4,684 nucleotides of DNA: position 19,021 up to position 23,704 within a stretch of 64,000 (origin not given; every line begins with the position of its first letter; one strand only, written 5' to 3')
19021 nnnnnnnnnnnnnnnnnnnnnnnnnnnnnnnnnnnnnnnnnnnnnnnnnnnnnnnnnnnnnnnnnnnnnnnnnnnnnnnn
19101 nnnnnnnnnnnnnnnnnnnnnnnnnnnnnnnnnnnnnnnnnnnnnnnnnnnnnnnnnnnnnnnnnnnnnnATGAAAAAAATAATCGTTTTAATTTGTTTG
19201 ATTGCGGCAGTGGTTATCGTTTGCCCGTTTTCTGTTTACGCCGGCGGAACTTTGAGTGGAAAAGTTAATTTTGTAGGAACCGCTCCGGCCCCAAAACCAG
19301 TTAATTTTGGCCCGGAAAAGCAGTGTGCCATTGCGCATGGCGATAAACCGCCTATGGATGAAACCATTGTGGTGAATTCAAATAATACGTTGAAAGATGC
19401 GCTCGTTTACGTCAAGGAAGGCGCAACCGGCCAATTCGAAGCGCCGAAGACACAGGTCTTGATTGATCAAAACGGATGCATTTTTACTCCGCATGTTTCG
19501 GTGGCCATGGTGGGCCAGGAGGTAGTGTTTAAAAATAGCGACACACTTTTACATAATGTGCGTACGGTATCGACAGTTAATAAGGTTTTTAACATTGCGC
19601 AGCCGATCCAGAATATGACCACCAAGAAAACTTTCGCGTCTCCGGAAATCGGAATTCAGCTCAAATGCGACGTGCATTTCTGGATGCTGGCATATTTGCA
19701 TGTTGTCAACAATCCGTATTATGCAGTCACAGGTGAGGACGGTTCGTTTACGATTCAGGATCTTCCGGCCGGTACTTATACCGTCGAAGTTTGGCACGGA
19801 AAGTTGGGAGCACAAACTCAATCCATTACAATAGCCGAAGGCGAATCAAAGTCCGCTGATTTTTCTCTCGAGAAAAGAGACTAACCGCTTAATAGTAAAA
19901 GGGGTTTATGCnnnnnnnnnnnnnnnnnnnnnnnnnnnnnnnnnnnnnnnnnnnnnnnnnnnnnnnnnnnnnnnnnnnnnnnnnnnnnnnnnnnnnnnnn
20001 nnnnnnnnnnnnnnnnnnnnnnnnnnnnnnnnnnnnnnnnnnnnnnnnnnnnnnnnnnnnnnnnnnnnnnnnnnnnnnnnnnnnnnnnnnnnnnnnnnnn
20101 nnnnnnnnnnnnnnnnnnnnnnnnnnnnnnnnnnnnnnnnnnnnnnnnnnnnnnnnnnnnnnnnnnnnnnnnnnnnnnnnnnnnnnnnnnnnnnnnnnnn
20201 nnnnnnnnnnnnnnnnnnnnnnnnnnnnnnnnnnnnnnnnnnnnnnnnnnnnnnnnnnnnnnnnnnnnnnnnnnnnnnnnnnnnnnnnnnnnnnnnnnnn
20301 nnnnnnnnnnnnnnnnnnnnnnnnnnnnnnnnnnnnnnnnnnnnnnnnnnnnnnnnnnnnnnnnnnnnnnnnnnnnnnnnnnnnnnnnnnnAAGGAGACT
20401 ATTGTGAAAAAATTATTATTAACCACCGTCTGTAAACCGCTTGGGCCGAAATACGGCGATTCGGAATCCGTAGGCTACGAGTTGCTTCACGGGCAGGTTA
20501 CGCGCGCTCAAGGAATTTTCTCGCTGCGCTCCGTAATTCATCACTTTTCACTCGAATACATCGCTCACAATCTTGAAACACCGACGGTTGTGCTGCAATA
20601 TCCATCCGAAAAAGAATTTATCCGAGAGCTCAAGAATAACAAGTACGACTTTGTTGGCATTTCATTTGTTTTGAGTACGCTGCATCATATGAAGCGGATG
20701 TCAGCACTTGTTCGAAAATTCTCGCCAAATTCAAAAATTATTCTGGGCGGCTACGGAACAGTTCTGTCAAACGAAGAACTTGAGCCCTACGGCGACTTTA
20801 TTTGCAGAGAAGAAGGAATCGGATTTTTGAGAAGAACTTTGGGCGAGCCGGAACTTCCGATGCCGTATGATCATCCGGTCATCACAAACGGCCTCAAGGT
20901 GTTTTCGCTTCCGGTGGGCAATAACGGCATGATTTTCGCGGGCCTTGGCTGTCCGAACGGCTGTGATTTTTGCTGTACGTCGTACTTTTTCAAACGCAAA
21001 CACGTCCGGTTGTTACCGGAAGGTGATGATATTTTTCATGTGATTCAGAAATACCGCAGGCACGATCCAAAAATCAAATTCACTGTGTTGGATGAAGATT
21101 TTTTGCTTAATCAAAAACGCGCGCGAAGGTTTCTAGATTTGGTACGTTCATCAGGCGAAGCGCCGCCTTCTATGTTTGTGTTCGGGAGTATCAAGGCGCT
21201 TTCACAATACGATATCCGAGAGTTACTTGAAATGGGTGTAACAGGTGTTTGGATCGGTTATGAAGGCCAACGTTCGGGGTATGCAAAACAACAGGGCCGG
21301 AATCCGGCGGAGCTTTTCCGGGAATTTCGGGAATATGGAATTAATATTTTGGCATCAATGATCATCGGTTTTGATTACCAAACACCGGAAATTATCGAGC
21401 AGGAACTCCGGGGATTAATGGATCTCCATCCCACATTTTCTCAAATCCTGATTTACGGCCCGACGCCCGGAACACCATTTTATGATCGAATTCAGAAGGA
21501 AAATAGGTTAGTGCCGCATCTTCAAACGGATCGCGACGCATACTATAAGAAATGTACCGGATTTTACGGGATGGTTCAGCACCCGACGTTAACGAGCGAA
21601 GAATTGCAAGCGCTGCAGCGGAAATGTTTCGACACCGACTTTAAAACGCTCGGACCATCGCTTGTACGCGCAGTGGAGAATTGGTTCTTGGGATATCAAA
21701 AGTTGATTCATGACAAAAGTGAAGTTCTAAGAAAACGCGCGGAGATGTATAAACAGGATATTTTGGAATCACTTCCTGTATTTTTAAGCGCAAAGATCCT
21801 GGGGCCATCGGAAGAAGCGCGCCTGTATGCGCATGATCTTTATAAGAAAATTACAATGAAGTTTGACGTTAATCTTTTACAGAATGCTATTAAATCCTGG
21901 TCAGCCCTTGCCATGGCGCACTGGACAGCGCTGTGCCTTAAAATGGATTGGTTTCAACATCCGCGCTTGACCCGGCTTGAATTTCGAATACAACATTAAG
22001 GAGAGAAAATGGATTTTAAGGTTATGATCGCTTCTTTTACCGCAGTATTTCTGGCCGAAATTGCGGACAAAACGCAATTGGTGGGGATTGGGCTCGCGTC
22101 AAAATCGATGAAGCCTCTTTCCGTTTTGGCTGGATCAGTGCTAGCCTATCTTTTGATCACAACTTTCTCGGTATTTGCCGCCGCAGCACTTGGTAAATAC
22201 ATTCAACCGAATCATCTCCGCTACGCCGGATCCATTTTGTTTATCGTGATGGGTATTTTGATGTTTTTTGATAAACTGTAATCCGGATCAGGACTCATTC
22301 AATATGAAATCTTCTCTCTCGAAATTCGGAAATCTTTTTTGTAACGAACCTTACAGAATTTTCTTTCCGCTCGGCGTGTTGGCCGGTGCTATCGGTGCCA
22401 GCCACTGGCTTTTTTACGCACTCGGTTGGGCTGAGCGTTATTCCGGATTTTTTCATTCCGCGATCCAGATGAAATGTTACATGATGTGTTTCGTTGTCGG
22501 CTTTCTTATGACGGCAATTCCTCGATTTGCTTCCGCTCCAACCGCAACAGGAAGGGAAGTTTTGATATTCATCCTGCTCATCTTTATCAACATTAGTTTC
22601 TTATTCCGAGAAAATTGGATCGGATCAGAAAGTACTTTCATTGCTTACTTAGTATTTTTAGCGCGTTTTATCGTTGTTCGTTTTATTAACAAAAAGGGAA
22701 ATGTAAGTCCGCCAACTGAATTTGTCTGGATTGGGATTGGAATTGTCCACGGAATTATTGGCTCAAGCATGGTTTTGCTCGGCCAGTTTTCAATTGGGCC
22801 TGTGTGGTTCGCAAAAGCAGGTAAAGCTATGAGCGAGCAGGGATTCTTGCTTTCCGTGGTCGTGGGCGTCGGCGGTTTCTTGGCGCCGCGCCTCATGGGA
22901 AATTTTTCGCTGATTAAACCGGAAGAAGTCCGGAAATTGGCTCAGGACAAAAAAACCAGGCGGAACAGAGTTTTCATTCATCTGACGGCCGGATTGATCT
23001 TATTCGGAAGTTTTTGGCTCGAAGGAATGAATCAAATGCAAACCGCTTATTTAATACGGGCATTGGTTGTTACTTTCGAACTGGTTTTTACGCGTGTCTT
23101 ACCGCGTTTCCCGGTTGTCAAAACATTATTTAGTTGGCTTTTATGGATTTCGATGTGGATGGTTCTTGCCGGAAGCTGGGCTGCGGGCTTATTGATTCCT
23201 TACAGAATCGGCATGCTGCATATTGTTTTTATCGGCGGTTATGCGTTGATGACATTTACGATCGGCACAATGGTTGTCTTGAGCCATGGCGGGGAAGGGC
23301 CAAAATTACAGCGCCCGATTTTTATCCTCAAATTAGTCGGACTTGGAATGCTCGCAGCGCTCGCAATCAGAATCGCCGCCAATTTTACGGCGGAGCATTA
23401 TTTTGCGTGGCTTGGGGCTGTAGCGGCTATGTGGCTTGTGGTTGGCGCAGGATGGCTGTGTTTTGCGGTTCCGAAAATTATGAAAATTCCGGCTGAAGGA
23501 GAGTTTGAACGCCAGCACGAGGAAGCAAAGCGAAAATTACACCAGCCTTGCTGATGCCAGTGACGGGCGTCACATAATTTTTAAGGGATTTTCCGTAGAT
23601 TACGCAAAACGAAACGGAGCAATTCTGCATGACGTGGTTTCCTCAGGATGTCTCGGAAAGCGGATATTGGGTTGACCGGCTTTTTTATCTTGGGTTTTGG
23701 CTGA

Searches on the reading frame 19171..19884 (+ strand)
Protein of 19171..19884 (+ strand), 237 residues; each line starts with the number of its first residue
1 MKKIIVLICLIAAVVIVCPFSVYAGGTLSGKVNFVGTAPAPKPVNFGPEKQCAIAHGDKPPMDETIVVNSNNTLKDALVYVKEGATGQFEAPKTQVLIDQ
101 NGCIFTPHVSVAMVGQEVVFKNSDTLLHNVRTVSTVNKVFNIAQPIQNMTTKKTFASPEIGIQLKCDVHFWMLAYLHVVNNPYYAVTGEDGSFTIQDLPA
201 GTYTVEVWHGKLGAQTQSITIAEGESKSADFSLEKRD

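Call 3: search_protein_families(library=pfam, proteins=[window:19171-19884:+], max_evalue=0.01)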
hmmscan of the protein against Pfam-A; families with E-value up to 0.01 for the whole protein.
window:19171-19884:+ (237 aa): 5 families
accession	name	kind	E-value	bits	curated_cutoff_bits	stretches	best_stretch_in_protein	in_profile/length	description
PF13620.12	CarboxypepD_reg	-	1.3e-10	41.9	32.3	1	182-234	29-82/82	Carboxypeptidase regulatory-like domain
PF14686.12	fn3_3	-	3.5e-08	33.5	24.4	1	183-227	27-73/75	Polysaccharide lyase family 4, domain II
PF13715.12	CarbopepD_reg_2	-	8e-07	29.4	32.2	1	184-235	27-78/88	CarboxypepD_reg-like domain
PF09430.16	EMC7_beta-sandw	-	7e-06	26.7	26.6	1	182-223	20-61/122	ER membrane protein complex subunit 7, beta-sandwich domain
PF17802.7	SpaA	-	0.0099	16.5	23.1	0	184-206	35-57/91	Prealbumin-like fold domain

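Call 4: search_protein_families(library=ncbifam, proteins=[window:19171-19884:+], max_evalue=0.01)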
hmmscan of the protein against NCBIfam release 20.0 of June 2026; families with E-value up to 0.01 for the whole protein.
window:19171-19884:+ (237 aa): 4 families
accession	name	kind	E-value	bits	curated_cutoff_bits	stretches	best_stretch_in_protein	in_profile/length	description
NF052345.1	S_layer_anammox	exception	0.0005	17.5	1400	1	183-234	1340-1392/1596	Kustd1514 family S-layer glycoprotein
NF045619.1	adhes_GNV_Cterm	subfamily_domain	0.0015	17.8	180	1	67-222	209-346/458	BapA/Bap/LapF family large adhesin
NF010652.0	PRK14051.1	equivalog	0.0037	17.3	205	1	97-169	24-93/123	negative regulator GrlR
NF053819.1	EF0750_LPXTG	subfamily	0.007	16.9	47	0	1-45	1-51/105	EF2685/EF0750 family sortase-dependent surface protein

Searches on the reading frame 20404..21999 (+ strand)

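Call 50: search_protein_families(library=pfam, proteins=[window:20404-21999:+], max_evalue=0.00001)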
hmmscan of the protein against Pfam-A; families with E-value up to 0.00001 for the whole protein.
window:20404-21999:+ (531 aa): 2 families
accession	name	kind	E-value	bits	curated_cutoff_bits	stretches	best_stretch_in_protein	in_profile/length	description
PF02310.24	B12-binding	-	1.4e-09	38.3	32.1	1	43-138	10-113/121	B12 binding domain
PF04055.27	Radical_SAM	-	2.4e-06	28.3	29.5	0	181-333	5-161/166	Radical SAM superfamily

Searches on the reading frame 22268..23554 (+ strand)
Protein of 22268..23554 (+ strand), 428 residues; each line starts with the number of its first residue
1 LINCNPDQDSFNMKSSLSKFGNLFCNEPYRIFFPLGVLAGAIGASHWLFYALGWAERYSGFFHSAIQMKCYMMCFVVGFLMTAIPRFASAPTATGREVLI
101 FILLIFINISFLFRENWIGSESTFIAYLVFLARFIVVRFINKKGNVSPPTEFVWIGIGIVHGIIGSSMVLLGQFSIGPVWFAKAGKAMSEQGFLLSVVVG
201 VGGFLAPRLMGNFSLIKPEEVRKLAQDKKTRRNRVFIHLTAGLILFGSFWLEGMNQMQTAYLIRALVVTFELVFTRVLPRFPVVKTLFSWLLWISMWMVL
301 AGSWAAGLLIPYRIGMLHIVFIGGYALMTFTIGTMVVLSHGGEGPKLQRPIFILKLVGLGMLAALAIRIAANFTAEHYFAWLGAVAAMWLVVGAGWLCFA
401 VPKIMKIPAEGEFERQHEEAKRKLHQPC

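Call 50: search_protein_families(library=pfam, proteins=[window:22268-23554:+], max_evalue=0.00001)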
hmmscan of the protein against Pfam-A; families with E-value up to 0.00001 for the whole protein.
window:22268-23554:+ (428 aa): 1 family
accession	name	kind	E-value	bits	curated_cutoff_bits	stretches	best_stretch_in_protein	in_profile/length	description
PF05940.17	NnrS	-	1.2e-24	87.8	28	1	24-405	2-368/371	NnrS protein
